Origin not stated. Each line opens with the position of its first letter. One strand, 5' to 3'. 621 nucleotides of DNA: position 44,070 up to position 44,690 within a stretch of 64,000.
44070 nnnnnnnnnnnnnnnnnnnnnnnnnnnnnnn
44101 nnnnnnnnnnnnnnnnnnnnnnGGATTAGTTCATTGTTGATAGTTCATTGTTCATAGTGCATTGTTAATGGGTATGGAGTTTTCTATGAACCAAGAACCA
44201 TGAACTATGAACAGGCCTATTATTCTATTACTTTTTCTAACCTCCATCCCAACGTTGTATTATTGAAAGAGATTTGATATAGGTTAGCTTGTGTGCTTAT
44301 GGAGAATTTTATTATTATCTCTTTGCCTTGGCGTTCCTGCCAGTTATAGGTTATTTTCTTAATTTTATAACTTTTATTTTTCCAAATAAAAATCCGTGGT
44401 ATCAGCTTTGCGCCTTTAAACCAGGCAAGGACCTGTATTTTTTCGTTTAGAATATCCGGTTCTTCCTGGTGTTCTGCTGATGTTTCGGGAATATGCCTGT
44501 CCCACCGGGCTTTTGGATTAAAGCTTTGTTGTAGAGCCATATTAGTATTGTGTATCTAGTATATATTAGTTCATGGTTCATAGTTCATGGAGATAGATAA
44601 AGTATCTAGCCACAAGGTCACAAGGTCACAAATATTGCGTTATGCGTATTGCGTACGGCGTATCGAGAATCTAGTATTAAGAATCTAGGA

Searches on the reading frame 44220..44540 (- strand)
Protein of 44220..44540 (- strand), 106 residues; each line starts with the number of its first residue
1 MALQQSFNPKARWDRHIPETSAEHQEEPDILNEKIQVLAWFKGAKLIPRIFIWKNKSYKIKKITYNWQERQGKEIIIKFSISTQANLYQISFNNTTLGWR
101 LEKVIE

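Call 3: search_protein_families(library=pfam, proteins=[window:44220-44540:-])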
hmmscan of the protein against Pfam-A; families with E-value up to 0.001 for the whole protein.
window:44220-44540:- (106 aa): 1 family
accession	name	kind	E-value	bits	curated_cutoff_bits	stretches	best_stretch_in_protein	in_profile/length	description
PF20114.4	DUF6504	-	0.00044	20.9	24.2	1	33-71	8-50/103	Domain of unknown function (DUF6504)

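Call 55: find_homologous_proteins(query=window:44220-44540:-)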
Query window:44220-44540:- (106 aa): 279 proteins with E <= 0.001 among 279 candidates; the best 120 are listed.
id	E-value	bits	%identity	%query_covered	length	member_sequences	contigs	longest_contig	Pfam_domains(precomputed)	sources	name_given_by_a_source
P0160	5.4e-64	231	98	100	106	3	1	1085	-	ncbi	-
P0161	1.8e-41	158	68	97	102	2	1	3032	-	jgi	jgi:hypothetical protein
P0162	4.9e-41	157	66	96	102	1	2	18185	PF20114.5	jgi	-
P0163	6.1e-41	157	66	97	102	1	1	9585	-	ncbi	ncbi:MAG: hypothetical protein ABIG46_01890 [Candidatus Omnitrophota bacterium]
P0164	6.3e-41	157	69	97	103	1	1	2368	-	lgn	-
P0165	7.1e-41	156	67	97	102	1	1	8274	-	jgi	-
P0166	8.6e-41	156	68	97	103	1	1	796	-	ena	-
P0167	4.2e-40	154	65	98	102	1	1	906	PF20114.5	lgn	-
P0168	5.6e-40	154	65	98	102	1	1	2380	-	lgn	-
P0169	6.5e-40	153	68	96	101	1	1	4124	-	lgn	-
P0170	7.0e-40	153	64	95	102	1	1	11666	-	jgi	jgi:hypothetical protein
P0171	1.0e-39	153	67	97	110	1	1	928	-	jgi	jgi:hypothetical protein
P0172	1.1e-39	153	71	94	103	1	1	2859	-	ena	-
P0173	1.2e-39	152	64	97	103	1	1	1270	-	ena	-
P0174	1.3e-39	152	64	97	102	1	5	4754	PF20114.5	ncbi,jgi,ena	-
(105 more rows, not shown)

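Call 58: search_protein_families(library=pfam, alignment_id=A2, max_evalue=0.01)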
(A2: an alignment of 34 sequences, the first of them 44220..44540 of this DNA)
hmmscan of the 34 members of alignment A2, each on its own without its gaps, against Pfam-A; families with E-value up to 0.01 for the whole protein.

A. member 1, window:44220-44540:- (106 aa): 1 family
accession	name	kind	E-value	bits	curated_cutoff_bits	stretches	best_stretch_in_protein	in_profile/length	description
PF20114.4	DUF6504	-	0.00044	20.9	24.2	1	33-71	8-50/103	Domain of unknown function (DUF6504)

B. families by the number of members that match (of 34 scanned): 1 family
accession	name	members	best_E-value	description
PF20114.4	DUF6504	33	3.4e-06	Domain of unknown function (DUF6504)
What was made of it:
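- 44220..44540 (-): 106-aa DUF6504 protein, probably a standalone ImuB-C-like accessory subunit. Weak DUF6504 hit for this copy (call 3), and 33 of 34 family members hit it (call 58).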

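Call 62: search_protein_families(library=ncbifam, proteins=[window:44220-44540:-], max_evalue=0.001)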
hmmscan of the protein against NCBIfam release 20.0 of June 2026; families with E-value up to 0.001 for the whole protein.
window:44220-44540:- (106 aa): 0 families

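Call 64: predict_structure(alignment_id=A2)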
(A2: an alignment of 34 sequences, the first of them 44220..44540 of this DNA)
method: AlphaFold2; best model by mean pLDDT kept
length: 106 residues; sequences in the alignment: 34
mean_pLDDT: 76.1   pTM: 0.57
mean pLDDT of the five models: 76.1, 74.9, 67.9, 65.7, 63.1
residues with pLDDT >= 90: 27; 70-90: 48; 50-70: 13; < 50: 18
segments of 3 or more residues with pLDDT < 50: 1-4, 18-26
pLDDT, mean of each block of 10 residues (from residue 1): 49 49 49 90 88 91 82 83 86 89 85
secondary structure, 60 per line:
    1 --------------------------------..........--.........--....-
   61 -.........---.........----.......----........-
elements in order: E33-42 E45-53 E56-59 E62-70 E74-82 E87-93 E98-105
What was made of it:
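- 44220..44540 (-): All-beta model, pLDDT 82-91 over residues 33-105 (call 64).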

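Call 68: fold_search(model_id=the predicted structure, library=pdb)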
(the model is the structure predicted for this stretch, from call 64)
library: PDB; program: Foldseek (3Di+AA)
matches with E <= 10: 340; with E <= 0.001: 0
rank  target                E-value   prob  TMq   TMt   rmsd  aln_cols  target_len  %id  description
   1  6jri_E                3.7e-01  0.18  0.22  0.20  13.5        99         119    8  Crystal structure of Nanobody (released 2020-05-06)
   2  6y2s_A                6.7e-01  0.35  0.25  0.10   4.0        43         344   16  Escherichia coli R318A RnlA endoribonuclease (single alanine mutant of RnlA) (released 2021-03-31)
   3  5z4g_A                6.7e-01  0.09  0.19  0.15  13.3        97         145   16  Crystal structure of secretory abundant heat soluble protein 4 from Ramazzottius varieornatus (released 2018-04-11)
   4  6y2r_B                7.4e-01  0.30  0.25  0.09   3.9        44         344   14  Escherichia coli R255A RnlA endoribonuclease (single alanine mutant of RnlA) (released 2021-05-12)
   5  8i2e_A                7.4e-01  0.21  0.28  0.21  11.7        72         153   17  Crystal structure of Bacillus subtilis LytE in complex with IseA (released 2023-04-05)
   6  8xt9_A                7.9e-01  0.14  0.23  0.23  13.8       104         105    5  structure of LGR4 (released 2025-01-15)
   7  8wt4_A                8.3e-01  0.20  0.28  0.20  11.5        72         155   17  Crystal structure of DL-endopeptidase CwlO complexed with IseA (released 2024-07-03)
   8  5hz9_A                1.1e+00  0.20  0.27  0.22  12.3        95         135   10  human FABP3 in complex with 6-Chloro-2-methyl-4-phenyl-quinoline-3-carboxylic acid (released 2016-12-14)
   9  5z4g_B                1.1e+00  0.08  0.19  0.15  13.5        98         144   16  Crystal structure of secretory abundant heat soluble protein 4 from Ramazzottius varieornatus (released 2018-04-11)
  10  6xb4_B                1.1e+00  0.09  0.19  0.12   9.8        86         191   10  Structure of PrGV poxin in post-reactive state with Gp[2'-5']Ap[3'] (released 2020-11-25)
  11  6d63_J                1.2e+00  0.18  0.25  0.21   5.4        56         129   12  The structure of AtzH: a little known member of the atrazine breakdown pathway (released 2018-11-14)
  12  1ylx_A                1.3e+00  0.33  0.24  0.26   6.9        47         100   15  Crystal Structure of a Protein of Unknown Function from Bacillus stearothermophilus (released 2005-05-31)
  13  6y2s_B                1.4e+00  0.21  0.25  0.10   4.0        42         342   14  Escherichia coli R318A RnlA endoribonuclease (single alanine mutant of RnlA) (released 2021-03-31)
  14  4i8o_A                1.4e+00  0.21  0.25  0.09   4.0        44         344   14  Crystal structure of the toxin RnlA from Escherichia coli (released 2013-10-23)
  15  6y2p_A                1.5e+00  0.21  0.25  0.10   3.9        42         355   14  Escherichia coli RnlA-RnlB Toxin-Antitoxin System. (released 2021-04-14)
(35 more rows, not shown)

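Call 85: search_solved_structures(query=A2, max_evalue=10, show_alignments=2)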
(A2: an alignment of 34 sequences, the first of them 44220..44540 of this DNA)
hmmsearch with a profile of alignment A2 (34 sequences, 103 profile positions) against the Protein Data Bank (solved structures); distinct sequences matched with E-value up to 10: 4.
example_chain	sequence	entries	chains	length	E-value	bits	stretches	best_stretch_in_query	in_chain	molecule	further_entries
4c8q_H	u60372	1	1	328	0.12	15.8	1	26-81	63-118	DNA TOPOISOMERASE 2-ASSOCIATED PROTEIN PAT1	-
4ogp_A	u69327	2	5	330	0.12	15.8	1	26-81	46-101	DNA topoisomerase 2-associated protein PAT1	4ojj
5lm5_A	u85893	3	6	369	0.17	15.4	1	26-81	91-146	DNA topoisomerase 2-associated protein PAT1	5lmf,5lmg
4n0a_H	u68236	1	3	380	0.17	15.3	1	26-81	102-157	DNA topoisomerase 2-associated protein PAT1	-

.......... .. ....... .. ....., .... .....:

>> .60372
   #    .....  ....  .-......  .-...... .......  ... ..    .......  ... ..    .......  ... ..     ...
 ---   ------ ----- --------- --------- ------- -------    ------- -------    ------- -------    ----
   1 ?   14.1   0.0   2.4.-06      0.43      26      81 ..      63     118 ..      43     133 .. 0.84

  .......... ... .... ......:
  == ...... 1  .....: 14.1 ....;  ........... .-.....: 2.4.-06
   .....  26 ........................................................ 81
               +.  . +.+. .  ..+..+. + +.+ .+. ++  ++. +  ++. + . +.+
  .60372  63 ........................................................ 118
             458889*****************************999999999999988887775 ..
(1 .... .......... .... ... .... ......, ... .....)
